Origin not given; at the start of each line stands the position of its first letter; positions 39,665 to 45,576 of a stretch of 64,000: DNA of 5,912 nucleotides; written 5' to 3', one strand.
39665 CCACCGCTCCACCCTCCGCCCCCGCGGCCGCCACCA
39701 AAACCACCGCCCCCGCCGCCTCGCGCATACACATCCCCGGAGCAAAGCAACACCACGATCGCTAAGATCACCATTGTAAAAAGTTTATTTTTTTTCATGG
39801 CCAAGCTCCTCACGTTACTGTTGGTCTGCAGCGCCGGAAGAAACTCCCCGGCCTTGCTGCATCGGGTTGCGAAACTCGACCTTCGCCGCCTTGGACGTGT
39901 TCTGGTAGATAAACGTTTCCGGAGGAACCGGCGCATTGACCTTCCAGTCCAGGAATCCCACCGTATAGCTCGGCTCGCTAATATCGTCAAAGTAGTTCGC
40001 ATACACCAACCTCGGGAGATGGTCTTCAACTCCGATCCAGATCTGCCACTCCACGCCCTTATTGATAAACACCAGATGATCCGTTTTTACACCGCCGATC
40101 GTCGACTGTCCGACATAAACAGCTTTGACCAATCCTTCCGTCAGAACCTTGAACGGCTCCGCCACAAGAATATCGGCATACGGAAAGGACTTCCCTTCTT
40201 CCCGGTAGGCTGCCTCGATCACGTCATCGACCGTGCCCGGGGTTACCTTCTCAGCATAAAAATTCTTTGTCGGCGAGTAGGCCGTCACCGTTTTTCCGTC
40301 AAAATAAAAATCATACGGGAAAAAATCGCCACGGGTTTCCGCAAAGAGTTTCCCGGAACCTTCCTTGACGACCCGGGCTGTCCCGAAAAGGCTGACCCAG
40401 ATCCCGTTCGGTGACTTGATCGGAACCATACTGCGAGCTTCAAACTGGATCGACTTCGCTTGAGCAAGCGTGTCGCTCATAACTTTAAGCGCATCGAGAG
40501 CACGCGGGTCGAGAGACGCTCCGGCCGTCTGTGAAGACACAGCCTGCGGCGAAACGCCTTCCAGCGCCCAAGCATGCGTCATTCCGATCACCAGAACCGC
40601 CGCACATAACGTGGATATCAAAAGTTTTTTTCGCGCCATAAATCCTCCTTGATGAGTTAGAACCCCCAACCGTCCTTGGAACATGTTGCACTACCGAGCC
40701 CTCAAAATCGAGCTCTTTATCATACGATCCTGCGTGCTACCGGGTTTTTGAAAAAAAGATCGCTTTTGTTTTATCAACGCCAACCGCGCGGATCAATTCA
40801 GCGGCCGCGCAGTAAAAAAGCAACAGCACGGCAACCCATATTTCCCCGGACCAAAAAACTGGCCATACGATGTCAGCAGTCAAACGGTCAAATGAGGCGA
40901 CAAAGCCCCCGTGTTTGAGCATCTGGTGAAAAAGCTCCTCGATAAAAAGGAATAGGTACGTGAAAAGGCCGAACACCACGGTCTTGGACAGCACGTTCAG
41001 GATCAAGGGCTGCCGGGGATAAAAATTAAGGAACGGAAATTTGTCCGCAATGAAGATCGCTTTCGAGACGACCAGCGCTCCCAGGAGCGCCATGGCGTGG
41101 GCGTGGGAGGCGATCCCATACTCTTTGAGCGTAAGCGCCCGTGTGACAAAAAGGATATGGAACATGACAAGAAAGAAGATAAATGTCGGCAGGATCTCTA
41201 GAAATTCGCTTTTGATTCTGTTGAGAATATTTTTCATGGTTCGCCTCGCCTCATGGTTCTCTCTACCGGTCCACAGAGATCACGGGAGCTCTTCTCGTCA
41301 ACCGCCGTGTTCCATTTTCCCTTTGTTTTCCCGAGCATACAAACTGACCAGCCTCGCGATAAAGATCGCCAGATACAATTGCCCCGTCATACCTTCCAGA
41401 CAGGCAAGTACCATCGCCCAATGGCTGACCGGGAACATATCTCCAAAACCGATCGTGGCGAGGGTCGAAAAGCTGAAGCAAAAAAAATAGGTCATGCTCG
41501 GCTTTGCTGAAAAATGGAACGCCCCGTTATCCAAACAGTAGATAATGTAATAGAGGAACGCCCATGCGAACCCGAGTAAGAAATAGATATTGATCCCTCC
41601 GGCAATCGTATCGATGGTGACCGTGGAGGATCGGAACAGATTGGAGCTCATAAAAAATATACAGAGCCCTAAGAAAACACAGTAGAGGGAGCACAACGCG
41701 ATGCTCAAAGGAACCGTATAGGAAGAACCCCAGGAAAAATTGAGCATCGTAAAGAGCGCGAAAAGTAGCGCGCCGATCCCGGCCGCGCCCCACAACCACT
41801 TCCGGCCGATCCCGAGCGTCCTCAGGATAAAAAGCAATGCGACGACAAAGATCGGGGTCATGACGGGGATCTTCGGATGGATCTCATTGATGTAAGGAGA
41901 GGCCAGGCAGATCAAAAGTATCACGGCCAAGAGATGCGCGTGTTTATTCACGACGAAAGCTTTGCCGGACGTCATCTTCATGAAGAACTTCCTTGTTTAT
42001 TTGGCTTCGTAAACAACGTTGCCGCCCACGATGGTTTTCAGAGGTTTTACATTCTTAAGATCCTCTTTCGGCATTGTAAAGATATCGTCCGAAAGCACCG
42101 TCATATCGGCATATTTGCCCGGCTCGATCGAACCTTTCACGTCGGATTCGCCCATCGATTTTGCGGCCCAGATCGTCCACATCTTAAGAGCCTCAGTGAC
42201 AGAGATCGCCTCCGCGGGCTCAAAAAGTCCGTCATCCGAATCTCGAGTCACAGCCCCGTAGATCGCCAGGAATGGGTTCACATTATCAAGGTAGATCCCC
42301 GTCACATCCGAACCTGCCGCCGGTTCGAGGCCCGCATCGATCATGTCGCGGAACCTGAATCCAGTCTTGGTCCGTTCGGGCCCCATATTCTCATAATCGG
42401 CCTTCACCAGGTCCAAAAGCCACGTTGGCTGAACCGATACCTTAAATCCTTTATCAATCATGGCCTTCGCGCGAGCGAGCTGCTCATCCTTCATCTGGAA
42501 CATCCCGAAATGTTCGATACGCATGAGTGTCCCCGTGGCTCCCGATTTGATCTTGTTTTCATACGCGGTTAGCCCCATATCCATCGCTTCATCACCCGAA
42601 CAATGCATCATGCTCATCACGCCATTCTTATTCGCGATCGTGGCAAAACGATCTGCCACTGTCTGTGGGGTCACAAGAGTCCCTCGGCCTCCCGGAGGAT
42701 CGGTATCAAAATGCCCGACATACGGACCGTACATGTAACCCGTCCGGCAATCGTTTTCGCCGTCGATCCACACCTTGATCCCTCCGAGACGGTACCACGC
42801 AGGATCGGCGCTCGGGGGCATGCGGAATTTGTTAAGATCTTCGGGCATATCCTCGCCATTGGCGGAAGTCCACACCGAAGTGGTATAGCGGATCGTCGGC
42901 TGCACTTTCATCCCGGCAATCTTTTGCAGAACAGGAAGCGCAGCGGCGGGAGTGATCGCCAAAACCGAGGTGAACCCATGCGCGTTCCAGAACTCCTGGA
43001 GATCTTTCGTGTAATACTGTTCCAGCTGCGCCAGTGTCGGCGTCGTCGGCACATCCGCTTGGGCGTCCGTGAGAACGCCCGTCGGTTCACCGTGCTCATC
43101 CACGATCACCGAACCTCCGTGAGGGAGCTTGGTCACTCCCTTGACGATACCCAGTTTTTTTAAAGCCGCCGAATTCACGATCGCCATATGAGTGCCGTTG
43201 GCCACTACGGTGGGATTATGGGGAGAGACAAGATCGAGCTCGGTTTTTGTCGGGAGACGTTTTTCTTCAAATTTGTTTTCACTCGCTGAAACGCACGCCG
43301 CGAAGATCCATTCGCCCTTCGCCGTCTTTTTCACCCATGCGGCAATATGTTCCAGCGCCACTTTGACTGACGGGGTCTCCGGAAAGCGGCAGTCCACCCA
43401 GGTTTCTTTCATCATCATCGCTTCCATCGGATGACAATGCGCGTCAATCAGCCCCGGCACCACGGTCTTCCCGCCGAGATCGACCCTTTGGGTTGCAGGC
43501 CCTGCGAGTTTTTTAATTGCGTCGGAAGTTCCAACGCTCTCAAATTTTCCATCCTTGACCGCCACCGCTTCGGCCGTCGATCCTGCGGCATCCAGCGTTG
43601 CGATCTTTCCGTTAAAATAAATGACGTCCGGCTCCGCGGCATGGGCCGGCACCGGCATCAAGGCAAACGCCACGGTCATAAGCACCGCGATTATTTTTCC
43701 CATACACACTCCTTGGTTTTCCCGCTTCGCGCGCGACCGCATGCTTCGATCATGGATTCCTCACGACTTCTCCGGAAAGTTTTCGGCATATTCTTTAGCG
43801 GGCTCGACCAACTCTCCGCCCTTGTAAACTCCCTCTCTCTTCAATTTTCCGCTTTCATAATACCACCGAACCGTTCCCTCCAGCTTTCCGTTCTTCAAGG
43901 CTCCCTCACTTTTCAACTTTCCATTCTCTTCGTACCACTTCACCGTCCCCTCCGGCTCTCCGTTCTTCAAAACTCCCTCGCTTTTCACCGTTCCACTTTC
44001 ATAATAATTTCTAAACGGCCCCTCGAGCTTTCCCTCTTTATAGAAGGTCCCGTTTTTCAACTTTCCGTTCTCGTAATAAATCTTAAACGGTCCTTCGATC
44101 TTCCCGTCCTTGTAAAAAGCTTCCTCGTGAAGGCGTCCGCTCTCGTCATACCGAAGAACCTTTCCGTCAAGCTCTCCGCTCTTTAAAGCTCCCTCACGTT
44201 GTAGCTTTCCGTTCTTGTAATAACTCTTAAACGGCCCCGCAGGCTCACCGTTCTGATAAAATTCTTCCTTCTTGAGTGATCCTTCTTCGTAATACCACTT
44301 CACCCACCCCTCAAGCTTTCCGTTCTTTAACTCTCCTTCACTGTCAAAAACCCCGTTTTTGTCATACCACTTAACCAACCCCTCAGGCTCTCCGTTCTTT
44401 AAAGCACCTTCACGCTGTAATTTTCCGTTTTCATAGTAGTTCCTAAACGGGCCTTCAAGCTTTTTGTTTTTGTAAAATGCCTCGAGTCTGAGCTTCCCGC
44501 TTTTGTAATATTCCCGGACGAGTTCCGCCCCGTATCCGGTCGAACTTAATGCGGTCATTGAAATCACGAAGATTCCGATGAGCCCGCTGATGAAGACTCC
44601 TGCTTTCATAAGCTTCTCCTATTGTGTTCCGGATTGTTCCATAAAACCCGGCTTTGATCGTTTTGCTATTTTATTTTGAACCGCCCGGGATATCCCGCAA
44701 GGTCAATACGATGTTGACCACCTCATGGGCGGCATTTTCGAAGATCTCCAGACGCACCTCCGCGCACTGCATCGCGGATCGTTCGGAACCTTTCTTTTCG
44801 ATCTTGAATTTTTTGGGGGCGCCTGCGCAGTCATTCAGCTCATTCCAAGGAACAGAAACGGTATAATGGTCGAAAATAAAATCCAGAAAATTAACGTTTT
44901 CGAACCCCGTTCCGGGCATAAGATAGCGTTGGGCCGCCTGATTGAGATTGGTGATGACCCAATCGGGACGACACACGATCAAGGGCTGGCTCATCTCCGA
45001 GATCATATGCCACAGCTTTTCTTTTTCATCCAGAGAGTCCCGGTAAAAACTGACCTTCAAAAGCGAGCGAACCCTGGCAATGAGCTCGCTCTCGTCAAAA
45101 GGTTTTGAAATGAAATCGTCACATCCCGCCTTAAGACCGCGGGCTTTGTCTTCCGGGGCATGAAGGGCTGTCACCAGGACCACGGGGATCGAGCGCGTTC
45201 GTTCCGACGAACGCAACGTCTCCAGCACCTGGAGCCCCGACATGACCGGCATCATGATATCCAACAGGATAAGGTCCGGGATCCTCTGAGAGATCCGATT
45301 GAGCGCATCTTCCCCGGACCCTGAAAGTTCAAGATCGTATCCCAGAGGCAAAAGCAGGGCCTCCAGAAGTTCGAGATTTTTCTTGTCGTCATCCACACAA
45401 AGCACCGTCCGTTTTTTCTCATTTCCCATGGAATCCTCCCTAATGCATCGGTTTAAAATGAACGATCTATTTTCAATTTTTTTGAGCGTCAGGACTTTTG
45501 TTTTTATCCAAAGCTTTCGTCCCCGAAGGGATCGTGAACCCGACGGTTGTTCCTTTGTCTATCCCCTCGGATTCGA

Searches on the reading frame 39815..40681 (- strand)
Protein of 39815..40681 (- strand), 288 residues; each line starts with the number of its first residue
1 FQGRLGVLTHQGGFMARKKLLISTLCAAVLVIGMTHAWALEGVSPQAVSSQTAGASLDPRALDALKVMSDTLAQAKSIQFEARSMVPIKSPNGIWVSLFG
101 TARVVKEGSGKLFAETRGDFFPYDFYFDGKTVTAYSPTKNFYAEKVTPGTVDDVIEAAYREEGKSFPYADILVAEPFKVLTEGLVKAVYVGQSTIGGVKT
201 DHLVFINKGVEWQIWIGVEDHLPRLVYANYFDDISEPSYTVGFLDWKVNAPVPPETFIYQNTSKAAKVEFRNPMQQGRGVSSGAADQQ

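Call 61: search_protein_families(library=pfam, proteins=[window:39815-40681:-], max_evalue=0.001)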
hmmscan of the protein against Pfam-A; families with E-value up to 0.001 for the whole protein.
window:39815-40681:- (288 aa): 1 family
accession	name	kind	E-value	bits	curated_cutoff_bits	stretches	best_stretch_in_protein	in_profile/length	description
PF09865.15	DUF2092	-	8.5e-47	159.7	21.2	1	63-270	3-211/212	Predicted periplasmic protein (DUF2092)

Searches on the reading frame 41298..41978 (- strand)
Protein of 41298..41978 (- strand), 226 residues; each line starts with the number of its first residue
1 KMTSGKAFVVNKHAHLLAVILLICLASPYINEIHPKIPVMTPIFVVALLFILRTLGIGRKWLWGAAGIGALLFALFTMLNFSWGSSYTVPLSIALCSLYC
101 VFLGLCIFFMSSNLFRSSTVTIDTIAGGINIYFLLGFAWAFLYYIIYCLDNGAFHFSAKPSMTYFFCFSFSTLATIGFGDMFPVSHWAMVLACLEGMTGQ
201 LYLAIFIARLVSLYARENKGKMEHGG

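Call 61: search_protein_families(library=pfam, proteins=[window:41298-41978:-], max_evalue=0.001)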
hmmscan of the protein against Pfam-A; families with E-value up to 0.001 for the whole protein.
window:41298-41978:- (226 aa): 1 family
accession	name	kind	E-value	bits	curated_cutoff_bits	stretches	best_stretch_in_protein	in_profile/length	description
PF07885.22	Ion_trans_2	-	2.7e-09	37.2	22.5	1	132-213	2-76/79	Ion channel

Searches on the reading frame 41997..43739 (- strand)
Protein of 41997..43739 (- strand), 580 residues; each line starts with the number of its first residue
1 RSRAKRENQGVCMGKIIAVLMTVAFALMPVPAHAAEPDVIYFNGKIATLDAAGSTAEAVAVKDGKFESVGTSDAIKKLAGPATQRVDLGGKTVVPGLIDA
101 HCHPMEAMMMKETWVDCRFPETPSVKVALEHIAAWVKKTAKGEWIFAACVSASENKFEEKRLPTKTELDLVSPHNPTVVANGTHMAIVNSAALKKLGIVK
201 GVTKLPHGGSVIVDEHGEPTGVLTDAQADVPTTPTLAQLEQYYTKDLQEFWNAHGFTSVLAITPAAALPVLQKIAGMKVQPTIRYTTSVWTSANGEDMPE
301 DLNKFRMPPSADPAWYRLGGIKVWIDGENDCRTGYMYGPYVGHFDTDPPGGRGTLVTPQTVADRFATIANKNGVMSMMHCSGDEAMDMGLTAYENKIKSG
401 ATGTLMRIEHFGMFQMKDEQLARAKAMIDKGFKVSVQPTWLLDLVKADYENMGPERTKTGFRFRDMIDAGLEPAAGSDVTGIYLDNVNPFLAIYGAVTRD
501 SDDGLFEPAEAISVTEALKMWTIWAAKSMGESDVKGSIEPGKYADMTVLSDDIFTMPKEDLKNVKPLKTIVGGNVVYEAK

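Call 61: search_protein_families(library=pfam, proteins=[window:41997-43739:-], max_evalue=0.001)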
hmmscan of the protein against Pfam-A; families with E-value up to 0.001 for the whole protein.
window:41997-43739:- (580 aa): 2 families
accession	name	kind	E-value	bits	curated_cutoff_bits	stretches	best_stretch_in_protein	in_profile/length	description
PF07969.17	Amidohydro_3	-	1.9e-76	258.9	29.7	1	86-577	3-472/472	Amidohydrolase family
PF01979.26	Amidohydro_1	-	6.1e-17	62.3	25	1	367-576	142-345/345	Amidohydrolase family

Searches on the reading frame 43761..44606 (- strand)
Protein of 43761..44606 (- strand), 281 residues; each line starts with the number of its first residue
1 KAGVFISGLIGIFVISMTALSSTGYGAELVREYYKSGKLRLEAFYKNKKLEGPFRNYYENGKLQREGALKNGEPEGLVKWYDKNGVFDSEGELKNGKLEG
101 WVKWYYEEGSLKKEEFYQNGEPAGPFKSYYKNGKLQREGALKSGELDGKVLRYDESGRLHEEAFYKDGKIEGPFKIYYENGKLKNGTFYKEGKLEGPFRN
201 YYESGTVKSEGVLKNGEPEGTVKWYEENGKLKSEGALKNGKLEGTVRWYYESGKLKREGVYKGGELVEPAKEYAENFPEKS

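Call 61: search_protein_families(library=pfam, proteins=[window:43761-44606:-], max_evalue=0.001)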
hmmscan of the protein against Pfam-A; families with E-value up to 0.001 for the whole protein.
window:43761-44606:- (281 aa): 1 family
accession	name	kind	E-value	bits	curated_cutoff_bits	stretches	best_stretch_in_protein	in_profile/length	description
PF07661.19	MORN_2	-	2.2e-43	141.6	29.6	2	242-262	1-21/22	MORN repeat variant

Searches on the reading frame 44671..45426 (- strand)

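Call 62: search_protein_families(library=pfam, proteins=[window:44671-45426:-], max_evalue=0.001)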
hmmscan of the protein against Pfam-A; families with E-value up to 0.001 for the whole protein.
window:44671-45426:- (251 aa): 1 family
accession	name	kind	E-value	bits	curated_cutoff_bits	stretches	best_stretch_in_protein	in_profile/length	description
PF00072.30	Response_reg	-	1.4e-27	96.5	30.2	1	8-120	1-111/111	Response regulator receiver domain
